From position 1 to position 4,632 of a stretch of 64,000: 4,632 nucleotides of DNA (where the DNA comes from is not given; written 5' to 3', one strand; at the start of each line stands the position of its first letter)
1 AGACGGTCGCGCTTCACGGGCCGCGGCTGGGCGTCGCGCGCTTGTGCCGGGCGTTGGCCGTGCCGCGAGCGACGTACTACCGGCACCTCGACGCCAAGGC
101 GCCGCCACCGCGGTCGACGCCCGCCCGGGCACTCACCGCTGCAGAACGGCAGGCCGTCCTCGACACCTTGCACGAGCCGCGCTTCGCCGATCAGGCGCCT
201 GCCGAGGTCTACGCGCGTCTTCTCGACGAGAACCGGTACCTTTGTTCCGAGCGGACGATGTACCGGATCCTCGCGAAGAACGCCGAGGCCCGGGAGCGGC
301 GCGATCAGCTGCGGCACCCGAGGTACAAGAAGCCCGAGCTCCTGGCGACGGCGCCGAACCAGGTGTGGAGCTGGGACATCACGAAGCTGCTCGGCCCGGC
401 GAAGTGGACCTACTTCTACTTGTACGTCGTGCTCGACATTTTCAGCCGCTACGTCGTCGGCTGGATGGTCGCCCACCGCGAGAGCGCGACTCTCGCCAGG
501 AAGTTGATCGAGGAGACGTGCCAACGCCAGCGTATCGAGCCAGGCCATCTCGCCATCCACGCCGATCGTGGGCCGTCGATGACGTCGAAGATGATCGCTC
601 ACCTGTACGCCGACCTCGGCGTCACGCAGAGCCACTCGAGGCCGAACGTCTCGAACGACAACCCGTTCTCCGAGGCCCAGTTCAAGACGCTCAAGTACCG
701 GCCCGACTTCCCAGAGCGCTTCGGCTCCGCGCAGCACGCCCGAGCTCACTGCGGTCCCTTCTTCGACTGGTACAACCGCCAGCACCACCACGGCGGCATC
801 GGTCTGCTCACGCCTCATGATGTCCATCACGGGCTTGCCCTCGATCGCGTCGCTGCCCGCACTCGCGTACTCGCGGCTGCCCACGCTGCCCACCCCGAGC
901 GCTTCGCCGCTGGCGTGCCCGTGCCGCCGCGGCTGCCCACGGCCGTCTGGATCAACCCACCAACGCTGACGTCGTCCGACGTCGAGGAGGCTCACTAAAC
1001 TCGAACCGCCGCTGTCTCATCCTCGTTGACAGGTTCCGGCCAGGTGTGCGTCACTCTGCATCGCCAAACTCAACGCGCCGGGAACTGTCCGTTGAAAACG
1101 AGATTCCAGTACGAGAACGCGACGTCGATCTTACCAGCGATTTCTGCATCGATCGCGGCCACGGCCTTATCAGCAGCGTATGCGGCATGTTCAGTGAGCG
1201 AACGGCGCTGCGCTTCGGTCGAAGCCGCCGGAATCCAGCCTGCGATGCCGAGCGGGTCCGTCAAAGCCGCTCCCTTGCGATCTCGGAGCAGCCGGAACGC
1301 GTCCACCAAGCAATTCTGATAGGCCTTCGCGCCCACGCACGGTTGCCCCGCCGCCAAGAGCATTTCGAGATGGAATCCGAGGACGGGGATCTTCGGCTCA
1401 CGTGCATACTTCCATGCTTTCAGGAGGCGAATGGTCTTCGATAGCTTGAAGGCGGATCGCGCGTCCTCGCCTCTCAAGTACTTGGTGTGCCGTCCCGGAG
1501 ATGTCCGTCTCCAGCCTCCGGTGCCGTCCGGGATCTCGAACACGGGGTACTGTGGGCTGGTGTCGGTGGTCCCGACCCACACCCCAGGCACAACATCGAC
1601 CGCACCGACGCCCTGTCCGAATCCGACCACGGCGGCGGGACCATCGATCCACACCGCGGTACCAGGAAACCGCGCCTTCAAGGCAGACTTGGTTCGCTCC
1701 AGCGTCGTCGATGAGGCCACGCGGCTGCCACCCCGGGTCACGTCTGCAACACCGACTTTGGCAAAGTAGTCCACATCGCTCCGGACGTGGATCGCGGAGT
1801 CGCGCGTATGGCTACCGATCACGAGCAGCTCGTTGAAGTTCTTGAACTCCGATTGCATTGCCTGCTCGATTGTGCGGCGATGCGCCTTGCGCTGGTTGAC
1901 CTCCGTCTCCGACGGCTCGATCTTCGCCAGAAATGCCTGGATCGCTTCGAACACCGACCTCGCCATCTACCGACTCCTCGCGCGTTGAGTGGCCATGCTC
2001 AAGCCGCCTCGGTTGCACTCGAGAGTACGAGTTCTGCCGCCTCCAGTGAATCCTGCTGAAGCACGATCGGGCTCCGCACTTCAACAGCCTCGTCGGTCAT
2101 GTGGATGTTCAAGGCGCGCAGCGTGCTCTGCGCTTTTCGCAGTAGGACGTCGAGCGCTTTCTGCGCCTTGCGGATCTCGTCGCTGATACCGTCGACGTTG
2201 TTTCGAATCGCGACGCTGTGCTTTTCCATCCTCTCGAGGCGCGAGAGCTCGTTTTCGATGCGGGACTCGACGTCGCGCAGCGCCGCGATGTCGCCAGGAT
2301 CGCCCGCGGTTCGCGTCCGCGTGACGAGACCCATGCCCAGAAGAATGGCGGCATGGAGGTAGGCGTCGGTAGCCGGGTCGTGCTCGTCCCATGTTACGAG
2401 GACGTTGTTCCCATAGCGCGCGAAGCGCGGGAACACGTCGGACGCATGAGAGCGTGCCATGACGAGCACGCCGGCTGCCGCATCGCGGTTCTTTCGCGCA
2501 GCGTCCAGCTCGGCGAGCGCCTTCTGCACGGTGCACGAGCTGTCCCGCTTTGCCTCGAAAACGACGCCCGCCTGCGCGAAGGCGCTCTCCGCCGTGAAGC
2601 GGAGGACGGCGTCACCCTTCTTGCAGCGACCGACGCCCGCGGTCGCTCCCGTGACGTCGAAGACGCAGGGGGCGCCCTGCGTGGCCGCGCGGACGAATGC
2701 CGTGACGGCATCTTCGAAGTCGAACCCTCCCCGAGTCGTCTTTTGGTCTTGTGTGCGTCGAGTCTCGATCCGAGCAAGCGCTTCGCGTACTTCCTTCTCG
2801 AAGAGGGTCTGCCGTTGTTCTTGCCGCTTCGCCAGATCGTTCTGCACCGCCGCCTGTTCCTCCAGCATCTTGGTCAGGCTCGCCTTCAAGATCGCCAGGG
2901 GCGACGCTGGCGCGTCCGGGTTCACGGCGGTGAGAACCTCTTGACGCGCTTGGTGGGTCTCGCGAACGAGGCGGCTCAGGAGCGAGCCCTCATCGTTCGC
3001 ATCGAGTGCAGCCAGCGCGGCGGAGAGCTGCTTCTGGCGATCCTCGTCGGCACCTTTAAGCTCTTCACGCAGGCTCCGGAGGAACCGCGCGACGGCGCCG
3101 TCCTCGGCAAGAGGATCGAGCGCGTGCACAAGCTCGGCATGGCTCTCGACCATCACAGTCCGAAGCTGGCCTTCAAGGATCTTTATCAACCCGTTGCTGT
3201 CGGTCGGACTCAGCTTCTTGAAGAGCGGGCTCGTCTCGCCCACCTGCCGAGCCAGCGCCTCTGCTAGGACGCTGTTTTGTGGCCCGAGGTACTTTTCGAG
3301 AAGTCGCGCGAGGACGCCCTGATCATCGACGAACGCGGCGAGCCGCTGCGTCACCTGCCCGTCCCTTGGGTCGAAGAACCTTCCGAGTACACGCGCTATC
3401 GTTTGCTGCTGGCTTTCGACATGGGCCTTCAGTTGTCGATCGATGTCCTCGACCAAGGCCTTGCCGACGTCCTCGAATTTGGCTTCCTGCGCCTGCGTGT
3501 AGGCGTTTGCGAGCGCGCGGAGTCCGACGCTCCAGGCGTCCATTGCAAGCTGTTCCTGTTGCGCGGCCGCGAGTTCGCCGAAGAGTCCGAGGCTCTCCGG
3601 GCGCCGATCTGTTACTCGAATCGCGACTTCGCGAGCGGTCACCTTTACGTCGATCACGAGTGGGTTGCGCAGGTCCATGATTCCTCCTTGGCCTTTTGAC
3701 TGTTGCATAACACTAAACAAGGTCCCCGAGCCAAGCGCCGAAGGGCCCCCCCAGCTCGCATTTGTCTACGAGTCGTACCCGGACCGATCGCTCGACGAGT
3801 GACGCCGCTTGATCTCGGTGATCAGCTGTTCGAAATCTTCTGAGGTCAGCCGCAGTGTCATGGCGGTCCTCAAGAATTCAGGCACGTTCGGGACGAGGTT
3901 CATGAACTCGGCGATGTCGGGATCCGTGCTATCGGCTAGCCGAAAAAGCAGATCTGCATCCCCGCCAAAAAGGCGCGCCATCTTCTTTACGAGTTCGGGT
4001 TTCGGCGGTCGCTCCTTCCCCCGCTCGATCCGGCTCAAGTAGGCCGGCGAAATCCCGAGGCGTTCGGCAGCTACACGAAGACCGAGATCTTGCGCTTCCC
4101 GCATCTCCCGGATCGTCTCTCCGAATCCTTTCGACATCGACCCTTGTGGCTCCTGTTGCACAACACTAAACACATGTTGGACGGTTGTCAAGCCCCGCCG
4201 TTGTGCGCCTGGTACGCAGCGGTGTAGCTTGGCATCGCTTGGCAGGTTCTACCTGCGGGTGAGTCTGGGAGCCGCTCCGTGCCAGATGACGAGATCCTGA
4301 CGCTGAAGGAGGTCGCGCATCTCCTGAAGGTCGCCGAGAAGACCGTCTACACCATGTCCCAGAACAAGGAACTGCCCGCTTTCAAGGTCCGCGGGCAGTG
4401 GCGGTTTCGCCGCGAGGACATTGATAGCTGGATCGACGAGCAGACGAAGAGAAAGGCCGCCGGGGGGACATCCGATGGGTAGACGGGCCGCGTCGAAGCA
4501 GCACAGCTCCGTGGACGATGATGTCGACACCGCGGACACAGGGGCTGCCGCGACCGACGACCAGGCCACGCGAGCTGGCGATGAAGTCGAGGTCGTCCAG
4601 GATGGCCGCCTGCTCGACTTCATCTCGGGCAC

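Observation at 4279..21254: Seven-gene translationally coupled operon: HTH, two methyltransferases, S subunit, NERD-kinase-ATPase, unknown, giant HerA/FtsK-ATPase protein, and no HsdR. Candidate non-canonical methylation-linked defence system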

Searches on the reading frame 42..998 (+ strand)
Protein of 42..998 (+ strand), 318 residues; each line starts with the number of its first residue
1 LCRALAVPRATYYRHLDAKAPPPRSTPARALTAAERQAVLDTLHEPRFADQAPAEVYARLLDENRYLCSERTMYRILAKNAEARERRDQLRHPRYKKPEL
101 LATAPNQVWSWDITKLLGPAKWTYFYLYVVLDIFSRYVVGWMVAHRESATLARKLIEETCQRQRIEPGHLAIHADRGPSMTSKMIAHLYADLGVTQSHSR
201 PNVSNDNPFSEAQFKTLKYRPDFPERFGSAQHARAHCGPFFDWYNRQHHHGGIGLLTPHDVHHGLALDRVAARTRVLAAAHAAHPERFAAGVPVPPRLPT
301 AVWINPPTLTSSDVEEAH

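Call 43: search_protein_families(library=pfam, proteins=[window:42-998:+], max_evalue=0.001)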
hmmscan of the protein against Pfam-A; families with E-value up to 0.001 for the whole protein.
window:42-998:+ (318 aa): 3 families
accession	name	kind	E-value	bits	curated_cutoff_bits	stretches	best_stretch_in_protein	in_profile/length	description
PF00665.32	rve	-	3.9e-22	78.9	32.6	1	103-201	2-99/102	Integrase core domain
PF13683.12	rve_3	-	6.8e-13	48.6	26.5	1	193-258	2-67/67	Integrase core domain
PF13565.12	HTH_32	-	3.1e-05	24.9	33.7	1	18-77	16-73/73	Homeodomain-like domain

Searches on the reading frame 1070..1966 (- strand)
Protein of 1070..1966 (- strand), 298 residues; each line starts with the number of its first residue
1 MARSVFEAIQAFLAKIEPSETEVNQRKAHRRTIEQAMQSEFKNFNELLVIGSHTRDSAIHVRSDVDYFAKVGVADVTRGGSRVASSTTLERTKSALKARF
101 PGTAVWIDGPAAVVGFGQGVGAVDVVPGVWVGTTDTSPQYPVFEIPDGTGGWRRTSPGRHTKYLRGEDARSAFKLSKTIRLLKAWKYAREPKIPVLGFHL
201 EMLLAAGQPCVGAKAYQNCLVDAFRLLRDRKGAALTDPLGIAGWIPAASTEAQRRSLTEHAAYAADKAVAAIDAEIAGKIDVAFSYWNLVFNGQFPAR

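Call 43: search_protein_families(library=pfam, proteins=[window:1070-1966:-], max_evalue=0.001)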
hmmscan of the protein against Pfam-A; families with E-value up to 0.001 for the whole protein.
window:1070-1966:- (298 aa): 2 families
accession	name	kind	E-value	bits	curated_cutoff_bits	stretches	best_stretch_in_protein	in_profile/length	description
PF18144.7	SMODS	-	2.2e-12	48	26.5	1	7-165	5-161/164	Second Messenger Oligonucleotide or Dinucleotide Synthetase domain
PF22600.2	MTPAP-like_central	-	0.00013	22.5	27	1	8-96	4-87/139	Poly(A) RNA polymerase, mitochondrial-like, central palm domain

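Call 61: search_protein_families(library=padloc, proteins=[window:1070-1966:-], max_evalue=0.0001)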
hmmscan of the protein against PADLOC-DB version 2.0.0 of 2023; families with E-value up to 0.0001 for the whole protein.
window:1070-1966:- (298 aa): 21 families
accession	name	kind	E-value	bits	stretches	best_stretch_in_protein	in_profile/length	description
PDLC00776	Cyclase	-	2.1e-63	212.4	1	1-298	1-286/287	oligonucleotide-cyclase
PDLC00823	Cyclase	-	8e-37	125.4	1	1-297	1-283/285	oligonucleotide-cyclase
PDLC00809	Cyclase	-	3.7e-20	70.7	1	5-297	4-294/295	oligonucleotide-cyclase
PDLC00814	Cyclase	-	1.5e-18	65.2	1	5-297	5-292/295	oligonucleotide-cyclase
PDLC00786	Cyclase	-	6e-18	63.2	1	5-296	3-292/293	oligonucleotide-cyclase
PDLC00796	Cyclase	-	5e-17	60.3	1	7-296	5-285/432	oligonucleotide-cyclase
PDLC00802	Cyclase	-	9.1e-17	59.2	1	124-297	159-330/332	oligonucleotide-cyclase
PDLC00792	Cyclase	-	1.3e-15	55.5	1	8-191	6-186/236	oligonucleotide-cyclase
PDLC00779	Cyclase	-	2.6e-12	44.8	1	9-292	13-294/345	oligonucleotide-cyclase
PDLC00818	Cyclase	-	1.2e-11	42.7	1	174-297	178-294/322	oligonucleotide-cyclase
PDLC00773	Cyclase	-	1.2e-11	42.7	1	10-297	8-296/334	oligonucleotide-cyclase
PDLC00810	Cyclase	-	1.8e-10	38.8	1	12-279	11-283/335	oligonucleotide-cyclase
PDLC00803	Cyclase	-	2.3e-10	38.5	1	13-267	11-245/253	oligonucleotide-cyclase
PDLC00805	Cyclase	-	1.2e-09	36.1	1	8-203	28-220/314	oligonucleotide-cyclase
PDLC00769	Cyclase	-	1.3e-08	32.6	1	22-202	20-190/261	oligonucleotide-cyclase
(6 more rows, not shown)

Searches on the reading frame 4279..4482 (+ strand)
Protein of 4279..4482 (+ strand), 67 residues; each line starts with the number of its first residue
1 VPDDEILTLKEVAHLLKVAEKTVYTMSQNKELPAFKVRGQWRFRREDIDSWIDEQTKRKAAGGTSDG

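Call 3: search_protein_families(library=pfam, proteins=[window:4279-4482:+], max_evalue=0.01)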
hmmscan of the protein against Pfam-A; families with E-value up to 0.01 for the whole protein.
window:4279-4482:+ (67 aa): 1 family
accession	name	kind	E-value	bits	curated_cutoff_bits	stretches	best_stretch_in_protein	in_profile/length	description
PF12728.13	HTH_17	-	2.8e-17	63.2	27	1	7-55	2-50/51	Helix-turn-helix domain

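Call 4: search_protein_families(library=padloc, proteins=[window:4279-4482:+], max_evalue=0.01)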
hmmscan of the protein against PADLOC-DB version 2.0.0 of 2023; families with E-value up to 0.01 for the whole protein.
window:4279-4482:+ (67 aa): 1 family
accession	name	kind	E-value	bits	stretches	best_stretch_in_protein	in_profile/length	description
PDLC04133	mad1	-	1.3e-05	23.4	1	4-54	3-53/60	mads_1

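Call 5: search_protein_families(library=ncbifam, proteins=[window:4279-4482:+], max_evalue=0.01)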
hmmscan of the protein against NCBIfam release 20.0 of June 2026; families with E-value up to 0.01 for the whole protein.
window:4279-4482:+ (67 aa): 4 families
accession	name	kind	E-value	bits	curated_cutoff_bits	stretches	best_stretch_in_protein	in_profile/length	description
NF047737.1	antiphage_MADS1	equivalog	3.4e-26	91.2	80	1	4-52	1-49/49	methylation-associated defense system helix-turn-helix domain-containing protein MAD1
TIGR01764.1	excise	domain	4.5e-13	49.3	28.8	1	7-52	2-47/49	excisionase family DNA-binding protein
NF033787.1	HTH_BldC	subfamily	8.9e-05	22.3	77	1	5-50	1-47/49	BldC family transcriptional regulator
NF033518.0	transpos_IS607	equivalog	0.0067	16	110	1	10-60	1-52/187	IS607 family transposase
